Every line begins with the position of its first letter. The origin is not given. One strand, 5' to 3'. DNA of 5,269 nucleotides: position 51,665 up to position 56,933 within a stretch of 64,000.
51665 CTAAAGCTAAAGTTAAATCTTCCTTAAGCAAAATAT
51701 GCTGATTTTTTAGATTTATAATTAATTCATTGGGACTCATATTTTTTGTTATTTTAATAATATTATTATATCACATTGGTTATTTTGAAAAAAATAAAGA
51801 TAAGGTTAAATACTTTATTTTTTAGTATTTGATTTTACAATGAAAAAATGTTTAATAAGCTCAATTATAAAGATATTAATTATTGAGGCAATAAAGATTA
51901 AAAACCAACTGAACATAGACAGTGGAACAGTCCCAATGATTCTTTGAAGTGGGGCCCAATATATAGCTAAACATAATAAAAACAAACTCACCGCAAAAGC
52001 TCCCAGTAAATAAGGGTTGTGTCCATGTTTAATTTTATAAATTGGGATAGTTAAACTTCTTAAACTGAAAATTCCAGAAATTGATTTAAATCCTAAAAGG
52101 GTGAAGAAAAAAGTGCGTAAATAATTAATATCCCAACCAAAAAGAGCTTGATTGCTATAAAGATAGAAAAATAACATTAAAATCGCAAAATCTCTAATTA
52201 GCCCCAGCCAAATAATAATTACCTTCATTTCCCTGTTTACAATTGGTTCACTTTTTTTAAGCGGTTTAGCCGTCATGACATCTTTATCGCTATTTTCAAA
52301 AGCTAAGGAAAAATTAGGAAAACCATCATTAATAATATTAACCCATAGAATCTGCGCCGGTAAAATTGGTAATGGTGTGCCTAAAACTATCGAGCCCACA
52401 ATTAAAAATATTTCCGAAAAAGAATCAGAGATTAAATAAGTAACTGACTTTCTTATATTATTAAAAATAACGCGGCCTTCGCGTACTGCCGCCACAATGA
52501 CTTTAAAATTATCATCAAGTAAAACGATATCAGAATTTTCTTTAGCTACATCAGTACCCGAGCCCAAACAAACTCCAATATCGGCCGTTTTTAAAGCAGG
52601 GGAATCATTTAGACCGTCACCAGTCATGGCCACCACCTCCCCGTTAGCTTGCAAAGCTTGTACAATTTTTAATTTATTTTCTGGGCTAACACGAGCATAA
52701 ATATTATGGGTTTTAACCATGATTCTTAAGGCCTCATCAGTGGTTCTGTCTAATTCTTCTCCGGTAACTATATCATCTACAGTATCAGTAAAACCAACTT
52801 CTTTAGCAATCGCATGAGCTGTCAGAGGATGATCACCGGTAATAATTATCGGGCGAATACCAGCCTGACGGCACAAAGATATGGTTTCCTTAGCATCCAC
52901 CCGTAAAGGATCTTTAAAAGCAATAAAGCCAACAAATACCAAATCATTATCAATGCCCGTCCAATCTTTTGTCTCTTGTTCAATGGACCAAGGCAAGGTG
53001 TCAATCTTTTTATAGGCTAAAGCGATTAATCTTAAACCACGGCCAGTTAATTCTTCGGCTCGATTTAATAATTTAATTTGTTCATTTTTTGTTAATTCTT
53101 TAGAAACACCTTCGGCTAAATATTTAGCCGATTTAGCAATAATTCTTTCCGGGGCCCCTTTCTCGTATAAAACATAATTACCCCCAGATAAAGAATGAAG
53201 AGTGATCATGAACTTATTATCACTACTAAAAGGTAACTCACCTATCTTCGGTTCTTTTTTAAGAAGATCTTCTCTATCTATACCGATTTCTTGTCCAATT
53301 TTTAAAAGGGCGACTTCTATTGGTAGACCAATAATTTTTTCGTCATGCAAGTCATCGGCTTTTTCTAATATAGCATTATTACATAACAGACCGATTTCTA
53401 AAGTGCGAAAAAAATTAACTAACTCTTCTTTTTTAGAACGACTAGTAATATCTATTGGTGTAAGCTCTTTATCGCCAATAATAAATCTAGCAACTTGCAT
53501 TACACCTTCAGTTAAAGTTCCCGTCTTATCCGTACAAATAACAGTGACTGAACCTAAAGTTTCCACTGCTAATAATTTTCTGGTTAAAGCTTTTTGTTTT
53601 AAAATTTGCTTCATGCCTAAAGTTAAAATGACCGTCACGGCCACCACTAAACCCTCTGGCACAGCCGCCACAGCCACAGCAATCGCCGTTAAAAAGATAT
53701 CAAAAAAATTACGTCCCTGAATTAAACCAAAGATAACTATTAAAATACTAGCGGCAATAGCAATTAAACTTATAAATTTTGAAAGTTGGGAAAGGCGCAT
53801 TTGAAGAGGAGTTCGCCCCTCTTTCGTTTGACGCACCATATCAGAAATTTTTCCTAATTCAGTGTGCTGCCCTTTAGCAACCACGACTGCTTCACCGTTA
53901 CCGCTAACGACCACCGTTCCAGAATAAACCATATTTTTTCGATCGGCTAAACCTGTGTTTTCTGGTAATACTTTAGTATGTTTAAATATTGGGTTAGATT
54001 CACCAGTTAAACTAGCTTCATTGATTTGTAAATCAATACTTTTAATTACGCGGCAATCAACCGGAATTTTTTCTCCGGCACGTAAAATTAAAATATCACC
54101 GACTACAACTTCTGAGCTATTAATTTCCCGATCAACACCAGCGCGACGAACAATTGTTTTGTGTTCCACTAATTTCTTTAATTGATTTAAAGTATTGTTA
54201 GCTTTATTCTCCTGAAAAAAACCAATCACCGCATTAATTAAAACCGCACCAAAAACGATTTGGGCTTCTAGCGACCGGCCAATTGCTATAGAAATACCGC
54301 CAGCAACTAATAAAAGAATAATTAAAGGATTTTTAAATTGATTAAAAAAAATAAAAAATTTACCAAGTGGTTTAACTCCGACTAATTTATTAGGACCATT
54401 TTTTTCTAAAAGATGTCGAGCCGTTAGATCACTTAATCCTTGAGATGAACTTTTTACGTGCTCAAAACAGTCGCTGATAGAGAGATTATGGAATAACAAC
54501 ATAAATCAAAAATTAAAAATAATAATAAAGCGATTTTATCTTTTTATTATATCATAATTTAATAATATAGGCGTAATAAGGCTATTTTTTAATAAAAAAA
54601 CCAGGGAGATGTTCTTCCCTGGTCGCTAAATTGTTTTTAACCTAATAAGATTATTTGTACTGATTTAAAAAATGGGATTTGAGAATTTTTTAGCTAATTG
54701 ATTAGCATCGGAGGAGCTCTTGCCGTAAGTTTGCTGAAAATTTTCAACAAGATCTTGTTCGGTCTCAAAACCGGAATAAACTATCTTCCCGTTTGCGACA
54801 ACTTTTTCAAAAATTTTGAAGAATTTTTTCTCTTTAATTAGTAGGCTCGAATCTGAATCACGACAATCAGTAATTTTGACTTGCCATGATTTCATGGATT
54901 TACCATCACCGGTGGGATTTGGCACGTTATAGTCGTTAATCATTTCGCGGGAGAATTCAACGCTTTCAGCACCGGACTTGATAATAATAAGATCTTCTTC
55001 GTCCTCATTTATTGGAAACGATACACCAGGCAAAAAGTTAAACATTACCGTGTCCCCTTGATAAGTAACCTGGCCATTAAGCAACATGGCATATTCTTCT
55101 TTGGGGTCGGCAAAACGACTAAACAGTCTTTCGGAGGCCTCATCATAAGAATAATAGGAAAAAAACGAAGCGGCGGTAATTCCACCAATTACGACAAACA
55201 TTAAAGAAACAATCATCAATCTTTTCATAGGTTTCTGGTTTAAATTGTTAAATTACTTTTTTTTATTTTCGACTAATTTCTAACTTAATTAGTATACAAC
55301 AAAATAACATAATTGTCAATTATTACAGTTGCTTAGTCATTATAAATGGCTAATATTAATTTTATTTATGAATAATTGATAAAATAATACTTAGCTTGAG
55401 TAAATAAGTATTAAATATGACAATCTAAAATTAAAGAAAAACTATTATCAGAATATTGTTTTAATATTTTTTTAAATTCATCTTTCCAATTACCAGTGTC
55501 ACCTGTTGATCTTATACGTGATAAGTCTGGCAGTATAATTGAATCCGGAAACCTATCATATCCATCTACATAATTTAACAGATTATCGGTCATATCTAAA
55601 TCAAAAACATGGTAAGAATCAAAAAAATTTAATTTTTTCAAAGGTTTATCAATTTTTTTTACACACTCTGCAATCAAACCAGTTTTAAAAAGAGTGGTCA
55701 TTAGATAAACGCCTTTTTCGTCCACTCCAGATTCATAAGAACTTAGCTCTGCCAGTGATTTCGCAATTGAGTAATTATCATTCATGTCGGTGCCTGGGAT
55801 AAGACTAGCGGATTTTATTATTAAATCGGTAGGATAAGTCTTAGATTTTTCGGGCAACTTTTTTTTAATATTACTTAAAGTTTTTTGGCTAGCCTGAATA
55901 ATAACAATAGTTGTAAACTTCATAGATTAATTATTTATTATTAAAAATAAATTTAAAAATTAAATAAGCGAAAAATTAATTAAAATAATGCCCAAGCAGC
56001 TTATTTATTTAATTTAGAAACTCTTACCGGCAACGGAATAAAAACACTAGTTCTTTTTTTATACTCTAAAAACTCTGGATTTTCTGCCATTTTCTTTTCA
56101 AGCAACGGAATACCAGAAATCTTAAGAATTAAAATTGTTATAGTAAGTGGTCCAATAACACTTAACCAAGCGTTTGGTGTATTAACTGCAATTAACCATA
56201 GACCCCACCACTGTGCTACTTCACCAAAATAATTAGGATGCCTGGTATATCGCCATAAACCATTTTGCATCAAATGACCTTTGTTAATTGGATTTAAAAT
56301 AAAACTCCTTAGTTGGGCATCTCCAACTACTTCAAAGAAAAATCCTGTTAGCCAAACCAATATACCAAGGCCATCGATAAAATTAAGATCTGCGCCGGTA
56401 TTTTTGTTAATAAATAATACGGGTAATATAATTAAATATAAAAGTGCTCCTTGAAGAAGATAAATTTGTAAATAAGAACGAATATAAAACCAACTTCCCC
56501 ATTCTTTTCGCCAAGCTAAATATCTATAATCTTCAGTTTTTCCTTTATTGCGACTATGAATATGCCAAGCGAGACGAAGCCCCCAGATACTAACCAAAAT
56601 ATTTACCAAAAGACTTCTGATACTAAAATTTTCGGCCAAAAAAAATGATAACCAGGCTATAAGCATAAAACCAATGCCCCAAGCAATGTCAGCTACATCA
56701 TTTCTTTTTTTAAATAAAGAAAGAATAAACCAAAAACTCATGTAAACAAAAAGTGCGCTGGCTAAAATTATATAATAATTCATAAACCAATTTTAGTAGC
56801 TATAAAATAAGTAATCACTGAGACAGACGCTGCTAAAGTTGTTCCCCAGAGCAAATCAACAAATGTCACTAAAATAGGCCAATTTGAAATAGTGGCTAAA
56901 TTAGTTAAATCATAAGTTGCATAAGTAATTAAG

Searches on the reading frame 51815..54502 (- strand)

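Call 31: search_protein_families(library=pfam, proteins=[window:51815-54502:-], max_evalue=0.001)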
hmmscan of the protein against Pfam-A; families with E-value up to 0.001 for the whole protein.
window:51815-54502:- (895 aa): 7 families
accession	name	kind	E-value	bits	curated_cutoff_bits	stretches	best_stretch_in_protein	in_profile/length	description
PF00122.25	E1-E2_ATPase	-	2.3e-53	180.9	28.1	1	111-302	2-180/181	E1-E2 ATPase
PF00689.26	Cation_ATPase_C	-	3.5e-39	134.8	27.3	1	710-886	1-175/175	Cation transporting ATPase, C-terminus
PF00702.32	Hydrolase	-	5.3e-22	79.6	26.4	1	321-641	3-191/191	haloacid dehalogenase-like hydrolase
PF13246.12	Cation_ATPase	-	4.1e-21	75.3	21.7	1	373-460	2-90/91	Cation transport ATPase (P-type)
PF00690.31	Cation_ATPase_N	-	6.1e-15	55.1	20.4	1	4-71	1-69/69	Cation transporter/ATPase, N-terminus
PF08282.18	Hydrolase_3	-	1.7e-07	31.7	20.9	1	612-666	194-248/255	haloacid dehalogenase-like hydrolase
PF12710.13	HAD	-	0.00013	22.9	27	1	536-638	89-189/189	haloacid dehalogenase-like hydrolase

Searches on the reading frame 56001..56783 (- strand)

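Call 54: search_protein_families(library=pfam, proteins=[window:56001-56783:-], max_evalue=0.001)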
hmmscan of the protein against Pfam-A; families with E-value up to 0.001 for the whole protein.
window:56001-56783:- (260 aa): 4 families
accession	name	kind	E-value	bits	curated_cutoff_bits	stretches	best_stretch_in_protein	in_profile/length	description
PF06966.17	DUF1295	-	1.1e-73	248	20.4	1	18-245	1-235/235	Protein of unknown function (DUF1295)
PF02544.21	Steroid_dh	-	2e-07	31.6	22.6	1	139-209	44-114/150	3-oxo-5-alpha-steroid 4-dehydrogenase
PF04191.18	PEMT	-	1.6e-06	28.9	25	1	139-219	24-90/105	Phospholipid methyltransferase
PF04140.19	ICMT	-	5.6e-05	23.9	24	1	166-201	30-65/95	Isoprenylcysteine carboxyl methyltransferase (ICMT) family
